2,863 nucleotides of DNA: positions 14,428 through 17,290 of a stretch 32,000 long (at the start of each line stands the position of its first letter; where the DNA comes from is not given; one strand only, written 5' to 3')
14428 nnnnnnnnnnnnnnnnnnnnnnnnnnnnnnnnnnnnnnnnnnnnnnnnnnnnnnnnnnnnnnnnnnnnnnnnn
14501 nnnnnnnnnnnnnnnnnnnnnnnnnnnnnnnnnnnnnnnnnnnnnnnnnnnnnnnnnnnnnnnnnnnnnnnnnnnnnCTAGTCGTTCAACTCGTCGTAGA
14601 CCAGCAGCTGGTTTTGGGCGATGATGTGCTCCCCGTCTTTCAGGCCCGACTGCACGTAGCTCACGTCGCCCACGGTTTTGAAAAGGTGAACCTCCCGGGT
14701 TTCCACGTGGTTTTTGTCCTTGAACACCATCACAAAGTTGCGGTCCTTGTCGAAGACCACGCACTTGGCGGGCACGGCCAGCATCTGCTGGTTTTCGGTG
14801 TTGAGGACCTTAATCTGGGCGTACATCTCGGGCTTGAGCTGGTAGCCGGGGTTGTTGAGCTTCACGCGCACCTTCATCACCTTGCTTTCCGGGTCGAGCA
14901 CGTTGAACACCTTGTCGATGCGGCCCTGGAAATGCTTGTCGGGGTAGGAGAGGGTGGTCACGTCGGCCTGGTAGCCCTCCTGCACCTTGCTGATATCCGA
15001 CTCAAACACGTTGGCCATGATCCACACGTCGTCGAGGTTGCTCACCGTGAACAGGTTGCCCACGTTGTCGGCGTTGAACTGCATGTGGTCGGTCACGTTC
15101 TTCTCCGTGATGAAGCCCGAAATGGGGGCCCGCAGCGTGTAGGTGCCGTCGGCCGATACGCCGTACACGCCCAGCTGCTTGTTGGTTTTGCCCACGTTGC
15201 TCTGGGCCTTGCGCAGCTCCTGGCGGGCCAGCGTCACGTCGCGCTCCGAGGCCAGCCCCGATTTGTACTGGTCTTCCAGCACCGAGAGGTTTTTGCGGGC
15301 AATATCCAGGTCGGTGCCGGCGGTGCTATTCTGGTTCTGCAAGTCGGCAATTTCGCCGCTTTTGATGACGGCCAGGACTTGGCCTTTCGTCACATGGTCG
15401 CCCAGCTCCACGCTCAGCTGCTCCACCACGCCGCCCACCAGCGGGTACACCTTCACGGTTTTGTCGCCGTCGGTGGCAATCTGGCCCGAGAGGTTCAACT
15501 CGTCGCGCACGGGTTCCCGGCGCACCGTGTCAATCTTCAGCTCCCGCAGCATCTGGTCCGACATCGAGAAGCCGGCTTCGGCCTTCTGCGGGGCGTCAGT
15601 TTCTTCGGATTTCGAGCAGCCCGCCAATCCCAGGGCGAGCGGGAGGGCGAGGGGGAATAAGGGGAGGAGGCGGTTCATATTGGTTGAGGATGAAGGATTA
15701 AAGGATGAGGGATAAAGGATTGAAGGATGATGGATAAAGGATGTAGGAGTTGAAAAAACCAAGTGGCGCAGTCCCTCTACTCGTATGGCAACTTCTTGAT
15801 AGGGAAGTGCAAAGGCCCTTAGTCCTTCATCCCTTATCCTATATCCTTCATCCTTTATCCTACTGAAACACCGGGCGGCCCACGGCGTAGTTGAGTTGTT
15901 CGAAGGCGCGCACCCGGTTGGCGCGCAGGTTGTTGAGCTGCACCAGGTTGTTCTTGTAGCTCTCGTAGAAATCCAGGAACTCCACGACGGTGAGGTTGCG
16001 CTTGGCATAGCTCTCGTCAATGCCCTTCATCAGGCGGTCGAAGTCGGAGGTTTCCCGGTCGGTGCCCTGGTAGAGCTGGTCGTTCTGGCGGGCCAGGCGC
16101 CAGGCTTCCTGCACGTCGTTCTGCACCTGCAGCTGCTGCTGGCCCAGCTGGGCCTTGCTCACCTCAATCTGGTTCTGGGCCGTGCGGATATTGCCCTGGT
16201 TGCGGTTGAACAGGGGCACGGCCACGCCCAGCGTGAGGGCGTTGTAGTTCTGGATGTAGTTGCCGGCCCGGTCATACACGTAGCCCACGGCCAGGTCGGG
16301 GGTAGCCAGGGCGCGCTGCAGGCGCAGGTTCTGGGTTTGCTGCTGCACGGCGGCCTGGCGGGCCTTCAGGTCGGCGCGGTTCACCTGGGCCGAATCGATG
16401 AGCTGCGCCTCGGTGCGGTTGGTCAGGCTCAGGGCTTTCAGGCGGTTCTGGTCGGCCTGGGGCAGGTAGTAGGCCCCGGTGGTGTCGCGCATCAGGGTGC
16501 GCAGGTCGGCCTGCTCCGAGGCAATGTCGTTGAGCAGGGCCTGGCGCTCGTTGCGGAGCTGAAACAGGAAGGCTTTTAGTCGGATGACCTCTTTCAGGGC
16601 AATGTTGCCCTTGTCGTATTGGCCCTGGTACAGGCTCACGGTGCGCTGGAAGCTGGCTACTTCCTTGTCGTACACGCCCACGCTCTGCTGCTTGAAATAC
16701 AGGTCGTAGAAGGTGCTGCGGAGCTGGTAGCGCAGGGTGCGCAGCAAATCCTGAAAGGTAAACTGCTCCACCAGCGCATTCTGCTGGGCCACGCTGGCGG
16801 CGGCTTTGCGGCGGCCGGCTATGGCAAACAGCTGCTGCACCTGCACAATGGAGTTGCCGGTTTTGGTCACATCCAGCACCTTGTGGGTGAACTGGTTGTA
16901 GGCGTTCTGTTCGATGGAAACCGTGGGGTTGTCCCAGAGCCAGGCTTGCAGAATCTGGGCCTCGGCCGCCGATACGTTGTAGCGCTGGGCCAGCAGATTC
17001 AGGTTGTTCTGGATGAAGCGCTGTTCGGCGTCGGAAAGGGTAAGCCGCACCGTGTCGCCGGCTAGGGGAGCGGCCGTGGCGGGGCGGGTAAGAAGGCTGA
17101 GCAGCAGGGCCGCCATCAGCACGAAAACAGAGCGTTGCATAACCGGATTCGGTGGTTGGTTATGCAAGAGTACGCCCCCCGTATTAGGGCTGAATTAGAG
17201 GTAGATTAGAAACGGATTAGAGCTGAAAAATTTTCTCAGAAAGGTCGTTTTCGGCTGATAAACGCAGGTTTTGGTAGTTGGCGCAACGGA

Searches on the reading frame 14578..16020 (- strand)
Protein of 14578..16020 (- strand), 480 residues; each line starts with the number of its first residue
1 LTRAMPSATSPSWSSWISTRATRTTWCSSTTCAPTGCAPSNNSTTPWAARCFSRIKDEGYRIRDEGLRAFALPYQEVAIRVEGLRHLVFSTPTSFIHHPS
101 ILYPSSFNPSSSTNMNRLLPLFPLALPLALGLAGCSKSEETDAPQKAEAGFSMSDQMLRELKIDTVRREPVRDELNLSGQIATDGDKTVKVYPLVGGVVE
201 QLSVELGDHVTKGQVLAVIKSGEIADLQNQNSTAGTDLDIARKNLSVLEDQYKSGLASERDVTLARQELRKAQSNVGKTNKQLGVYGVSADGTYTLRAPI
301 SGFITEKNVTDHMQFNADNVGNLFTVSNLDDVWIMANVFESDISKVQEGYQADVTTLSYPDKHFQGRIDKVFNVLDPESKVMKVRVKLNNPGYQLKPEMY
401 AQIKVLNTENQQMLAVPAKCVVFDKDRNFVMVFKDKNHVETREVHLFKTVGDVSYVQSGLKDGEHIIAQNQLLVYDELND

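Call 4: search_protein_families(library=pfam, proteins=[window:14578-16020:-])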
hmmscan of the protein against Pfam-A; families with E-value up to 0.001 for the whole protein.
window:14578-16020:- (480 aa): 3 families
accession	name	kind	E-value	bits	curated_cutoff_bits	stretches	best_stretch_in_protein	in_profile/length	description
PF16576.10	HlyD_D23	-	8.4e-43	146.6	30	1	171-401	2-214/214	Barrel-sandwich domain of CusB or HlyD membrane-fusion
PF13437.12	HlyD_3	-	8.5e-16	59.1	22.2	1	295-397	1-105/106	HlyD family secretion protein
PF13533.13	Biotin_lipoyl_2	-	7.1e-07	29.4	29.8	1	189-219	1-31/32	Biotin-lipoyl like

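Call 19: search_protein_families(library=ncbifam, proteins=[window:14578-15900:-])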
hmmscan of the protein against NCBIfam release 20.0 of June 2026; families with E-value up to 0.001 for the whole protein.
window:14578-15900:- (440 aa): 22 families
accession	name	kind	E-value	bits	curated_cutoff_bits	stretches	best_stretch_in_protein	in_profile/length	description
TIGR01730.1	RND_mfp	subfamily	2.2e-48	164.9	94.9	1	122-432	2-311/322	efflux RND transporter periplasmic adaptor subunit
TIGR00999.1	8a0102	subfamily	3.7e-46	157.4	319.3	1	167-434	1-270/271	CzcB/NccB family metal efflux transporter periplasmic adaptor subunit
NF007303.0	PRK09783.1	subfamily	4.1e-27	94.7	390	1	252-437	213-395/414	copper/silver efflux system membrane fusion protein CusB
NF045680.1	DiMtlExpIhpB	equivalog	1e-26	93.7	450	2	253-438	137-318/326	divalent metal ion exporter adaptor subunit IhpB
NF008606.0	PRK11578.1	equivalog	5.3e-19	68.6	342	1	144-428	57-362/371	macrolide transporter subunit MacA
NF045904.1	RND-peri-MexE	equivalog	7.2e-18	64.6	714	1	82-429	10-355/390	multidrug efflux RND transporter periplasmic adaptor subunit MexE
NF007132.1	PRK09578.1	equivalog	7.6e-17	61.1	512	1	83-431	13-364/396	MexX/AxyX family multidrug efflux RND transporter periplasmic adaptor subunit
NF008589.1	PRK11556.1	equivalog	1.9e-12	46.8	391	1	122-428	60-373/392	MdtA/MuxA family multidrug efflux RND transporter periplasmic adaptor subunit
NF033138.2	RND-peri-MexC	equivalog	2e-12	46.9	625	1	86-429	13-358/375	MexC family multidrug efflux RND transporter periplasmic adaptor subunit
NF033834.1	RND_adapt_MexA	exception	4e-12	45.9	750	1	91-430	20-348/373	multidrug efflux RND transporter periplasmic adaptor subunit MexA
TIGR00998.1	8a0101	subfamily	5.3e-12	45.3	390.8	1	255-331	206-281/334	EmrA/EmrK family multidrug efflux transporter periplasmic adaptor subunit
NF000272.2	OqxA_adapt_sub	exception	1.1e-11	44.4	835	1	146-429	65-365/391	multidrug efflux RND transporter periplasmic adaptor subunit OqxA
NF007362.0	PRK09859.1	equivalog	2.6e-11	43.3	738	1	149-428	62-357/385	multidrug transporter subunit MdtE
NF011604.1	PRK15030.1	equivalog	4.2e-11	42.5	765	1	81-428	7-361/397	multidrug efflux RND transporter periplasmic adaptor subunit AcrA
NF002939.0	PRK03598.1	equivalog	1.1e-10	41.2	393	1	190-329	154-278/332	secretion protein HlyD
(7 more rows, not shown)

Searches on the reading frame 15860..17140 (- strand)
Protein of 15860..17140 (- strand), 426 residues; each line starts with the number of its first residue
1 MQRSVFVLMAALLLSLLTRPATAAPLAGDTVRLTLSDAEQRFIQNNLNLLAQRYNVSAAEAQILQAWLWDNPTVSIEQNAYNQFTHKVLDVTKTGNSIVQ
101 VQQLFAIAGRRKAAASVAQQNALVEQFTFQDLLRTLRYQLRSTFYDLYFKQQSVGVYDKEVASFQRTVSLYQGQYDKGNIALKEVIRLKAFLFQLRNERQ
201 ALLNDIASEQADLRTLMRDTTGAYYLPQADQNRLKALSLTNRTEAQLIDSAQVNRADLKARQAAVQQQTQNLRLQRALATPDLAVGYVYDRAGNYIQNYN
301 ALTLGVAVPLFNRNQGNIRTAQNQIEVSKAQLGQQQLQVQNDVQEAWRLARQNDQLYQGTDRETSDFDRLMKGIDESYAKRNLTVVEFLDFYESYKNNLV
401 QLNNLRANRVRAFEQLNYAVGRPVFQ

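Call 4: search_protein_families(library=pfam, proteins=[window:15860-17140:-])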
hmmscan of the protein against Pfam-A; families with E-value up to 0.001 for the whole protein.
window:15860-17140:- (426 aa): 1 family
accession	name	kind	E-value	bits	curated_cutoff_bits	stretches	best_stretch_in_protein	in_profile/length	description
PF02321.23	OEP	-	5.6e-35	121.3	22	2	246-421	3-187/187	Outer membrane efflux protein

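Call 19: search_protein_families(library=ncbifam, proteins=[window:15860-17140:-])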
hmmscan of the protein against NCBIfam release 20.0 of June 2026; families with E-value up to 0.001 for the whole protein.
window:15860-17140:- (426 aa): 3 families
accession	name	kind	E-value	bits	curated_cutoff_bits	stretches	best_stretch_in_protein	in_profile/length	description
NF045679.1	DiMtlExpIhpA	equivalog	8.1e-22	77.5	650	1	8-331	10-322/424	divalent metal ion exporter subunit IhpA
TIGR01844.1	type_I_sec_TolC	subfamily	1.1e-13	50.9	225.15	1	99-354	75-331/414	TolC family outer membrane protein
TIGR01845.1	outer_NodT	subfamily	4.2e-05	22.5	210.05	1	41-421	65-458/460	efflux transporter outer membrane subunit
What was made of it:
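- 15860..17140 (-): Outer-membrane factor (OEP), the first gene behind P1. calls 4, 19.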
